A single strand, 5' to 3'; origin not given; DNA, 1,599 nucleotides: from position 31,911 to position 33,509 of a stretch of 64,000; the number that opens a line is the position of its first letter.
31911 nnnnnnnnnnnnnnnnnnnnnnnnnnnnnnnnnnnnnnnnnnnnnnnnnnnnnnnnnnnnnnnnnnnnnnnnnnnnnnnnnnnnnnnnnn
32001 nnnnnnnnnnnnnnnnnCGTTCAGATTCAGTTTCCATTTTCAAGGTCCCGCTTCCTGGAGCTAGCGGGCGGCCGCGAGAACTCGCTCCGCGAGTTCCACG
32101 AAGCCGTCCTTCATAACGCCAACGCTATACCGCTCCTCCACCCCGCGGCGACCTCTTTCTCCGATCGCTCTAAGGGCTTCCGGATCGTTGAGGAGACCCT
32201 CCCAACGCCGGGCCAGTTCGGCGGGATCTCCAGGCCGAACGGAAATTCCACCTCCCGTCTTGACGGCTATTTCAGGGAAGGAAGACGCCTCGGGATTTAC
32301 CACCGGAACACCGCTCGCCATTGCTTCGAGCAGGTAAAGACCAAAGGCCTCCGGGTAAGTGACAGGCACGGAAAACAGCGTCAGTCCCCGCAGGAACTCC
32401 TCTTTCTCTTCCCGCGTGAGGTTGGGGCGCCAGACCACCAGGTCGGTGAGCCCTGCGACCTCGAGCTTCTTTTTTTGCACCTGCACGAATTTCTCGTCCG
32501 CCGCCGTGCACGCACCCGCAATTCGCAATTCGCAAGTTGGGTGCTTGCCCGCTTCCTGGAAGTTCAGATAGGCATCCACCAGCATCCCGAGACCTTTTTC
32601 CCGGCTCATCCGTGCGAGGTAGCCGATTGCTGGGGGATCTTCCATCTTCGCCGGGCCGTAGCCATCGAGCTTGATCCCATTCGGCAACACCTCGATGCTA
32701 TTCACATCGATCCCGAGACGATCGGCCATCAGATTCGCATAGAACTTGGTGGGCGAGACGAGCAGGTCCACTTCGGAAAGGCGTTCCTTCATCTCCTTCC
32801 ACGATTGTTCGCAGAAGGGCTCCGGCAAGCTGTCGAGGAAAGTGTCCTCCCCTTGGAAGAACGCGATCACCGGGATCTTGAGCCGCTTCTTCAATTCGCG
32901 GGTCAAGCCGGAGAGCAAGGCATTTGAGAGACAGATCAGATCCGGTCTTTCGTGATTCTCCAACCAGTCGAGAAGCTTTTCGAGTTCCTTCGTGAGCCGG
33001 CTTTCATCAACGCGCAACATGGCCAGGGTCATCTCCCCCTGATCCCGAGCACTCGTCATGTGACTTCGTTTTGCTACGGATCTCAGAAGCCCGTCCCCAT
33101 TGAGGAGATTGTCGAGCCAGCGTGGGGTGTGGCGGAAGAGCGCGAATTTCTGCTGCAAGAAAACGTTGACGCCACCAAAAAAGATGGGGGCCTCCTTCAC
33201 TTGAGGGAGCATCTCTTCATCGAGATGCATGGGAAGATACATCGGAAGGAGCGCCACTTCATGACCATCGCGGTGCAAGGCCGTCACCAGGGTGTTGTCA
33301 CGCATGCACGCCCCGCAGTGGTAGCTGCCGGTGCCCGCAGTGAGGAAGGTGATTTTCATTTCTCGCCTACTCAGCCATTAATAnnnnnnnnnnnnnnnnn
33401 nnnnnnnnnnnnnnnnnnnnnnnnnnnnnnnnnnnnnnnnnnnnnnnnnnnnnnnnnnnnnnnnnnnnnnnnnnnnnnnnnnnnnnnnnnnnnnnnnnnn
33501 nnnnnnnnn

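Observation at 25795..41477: Thirteen-gene, tightly coupled biosynthesis-plus-export locus that fits no standard BGC class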

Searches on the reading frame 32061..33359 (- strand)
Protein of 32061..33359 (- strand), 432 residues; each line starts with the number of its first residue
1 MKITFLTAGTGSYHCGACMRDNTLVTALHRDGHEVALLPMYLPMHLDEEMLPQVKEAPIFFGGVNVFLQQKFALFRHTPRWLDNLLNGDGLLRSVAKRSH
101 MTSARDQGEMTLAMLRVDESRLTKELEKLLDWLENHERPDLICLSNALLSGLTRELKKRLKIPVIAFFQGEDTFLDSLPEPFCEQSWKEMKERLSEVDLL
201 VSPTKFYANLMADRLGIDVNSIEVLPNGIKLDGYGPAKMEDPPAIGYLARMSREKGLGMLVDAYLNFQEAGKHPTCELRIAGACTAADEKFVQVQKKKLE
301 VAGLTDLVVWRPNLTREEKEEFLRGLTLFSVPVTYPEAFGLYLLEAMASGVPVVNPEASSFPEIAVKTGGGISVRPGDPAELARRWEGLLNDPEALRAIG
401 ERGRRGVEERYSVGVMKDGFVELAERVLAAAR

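Call 3: search_protein_families(library=pfam, proteins=[window:32061-33359:-], max_evalue=0.01)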
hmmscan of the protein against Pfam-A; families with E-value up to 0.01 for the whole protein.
window:32061-33359:- (432 aa): 6 families
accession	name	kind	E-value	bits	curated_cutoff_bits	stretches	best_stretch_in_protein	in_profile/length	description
PF00534.26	Glycos_transf_1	-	4e-24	85.5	26.4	1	238-405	11-171/172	Glycosyl transferases group 1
PF13692.12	Glyco_trans_1_4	-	5.7e-19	69.2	27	1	243-392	2-142/142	Glycosyl transferases group 1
PF13439.12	Glyco_transf_4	-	4.4e-11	43.5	28.5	1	122-232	57-169/170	Glycosyltransferase Family 4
PF13579.12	Glyco_trans_4_4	-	4.2e-08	34.1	29.7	1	125-228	59-158/158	Glycosyl transferase 4-like domain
PF20706.3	GT4-conflict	-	2.1e-06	27.4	26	1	241-359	196-314/385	Family 4 Glycosyltransferase in conflict systems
PF13524.12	Glyco_trans_1_2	-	0.00039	20.8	25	1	339-412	63-134/144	Glycosyl transferase-like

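Call 5: search_protein_families(library=ncbifam, proteins=[window:32061-33359:-], max_evalue=0.01)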
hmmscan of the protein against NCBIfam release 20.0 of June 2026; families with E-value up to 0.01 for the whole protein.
window:32061-33359:- (432 aa): 26 families (the best 25 are shown)
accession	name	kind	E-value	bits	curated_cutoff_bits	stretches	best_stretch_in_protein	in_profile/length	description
NF041876.1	EPS_EpsE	equivalog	6.5e-19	68.4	400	1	228-413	194-382/389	exopolysaccharide biosynthesis GT4 family glycosyltransferase EpsE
NF053787.1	GlcN_PG_synth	equivalog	3.4e-17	62.3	480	2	337-420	272-352/361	N-acetylglucosaminyl phosphatidylglycerol synthase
TIGR03088.1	stp2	hypoth_equivalog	1.6e-16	60.4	409.05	1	239-428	191-374/374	TIGR03088 family PEP-CTERM/XrtA system glycosyltransferase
TIGR02149.1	glgA_Coryne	subfamily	1.2e-15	57.5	302.4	1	218-427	167-390/391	glycogen synthase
TIGR03449.1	mycothiol_MshA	equivalog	1.8e-12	46.9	462.5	1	194-404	162-381/406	D-inositol-3-phosphate glycosyltransferase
NF038295.1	EPS_HpsP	equivalog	2.6e-11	43.2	550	1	239-417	204-377/388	hormogonium polysaccharide biosynthesis glycosyltransferase HpsP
TIGR03999.1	thiol_BshA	equivalog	3.5e-11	42.6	273.7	1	336-419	282-365/375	N-acetyl-alpha-D-glucosaminyl L-malate synthase BshA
NF041010.1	glycosy_Agl16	equivalog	2.5e-08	33.2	575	1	205-405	142-330/352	glycosylation protein Agl16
TIGR04047.1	MSMEG_0565_glyc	hypoth_equivalog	9.9e-08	31.4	259.85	1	259-399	210-347/373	MSMEG_0565 family glycosyltransferase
NF038229.1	Glyco4_Geo_Pelo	equivalog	2.2e-07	30.2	400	1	101-232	18-145/338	GPMC system family 4 glycosyltransferase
NF038298.1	EPS_HpsO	equivalog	2.3e-07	30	575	1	332-413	294-373/388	hormogonium polysaccharide biosynthesis glycosyltransferase HpsO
NF046085.1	XrtY_assoc_Gly1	equivalog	3.3e-07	29.5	400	1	220-427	182-384/387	XrtY-associated glycosyltransferase XYAG1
TIGR02472.1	sucr_P_syn_N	equivalog_domain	4.4e-07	29.1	576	1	335-413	349-427/439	sucrose-phosphate synthase, putative, glycosyltransferase domain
NF012028.0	PRK15484.1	subfamily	5e-06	25.8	618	1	200-420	143-371/380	lipopolysaccharide N-acetylglucosaminyltransferase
TIGR04063.1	stp3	hypoth_equivalog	8.2e-06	24.9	442.05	1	239-410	210-378/397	TIGR04063 family PEP-CTERM/XrtA system glycosyltransferase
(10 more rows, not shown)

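Call 84: search_protein_families(library=padloc, proteins=[window:32061-33359:-], max_evalue=0.001)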
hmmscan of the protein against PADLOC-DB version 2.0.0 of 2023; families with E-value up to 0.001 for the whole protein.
window:32061-33359:- (432 aa): 0 families
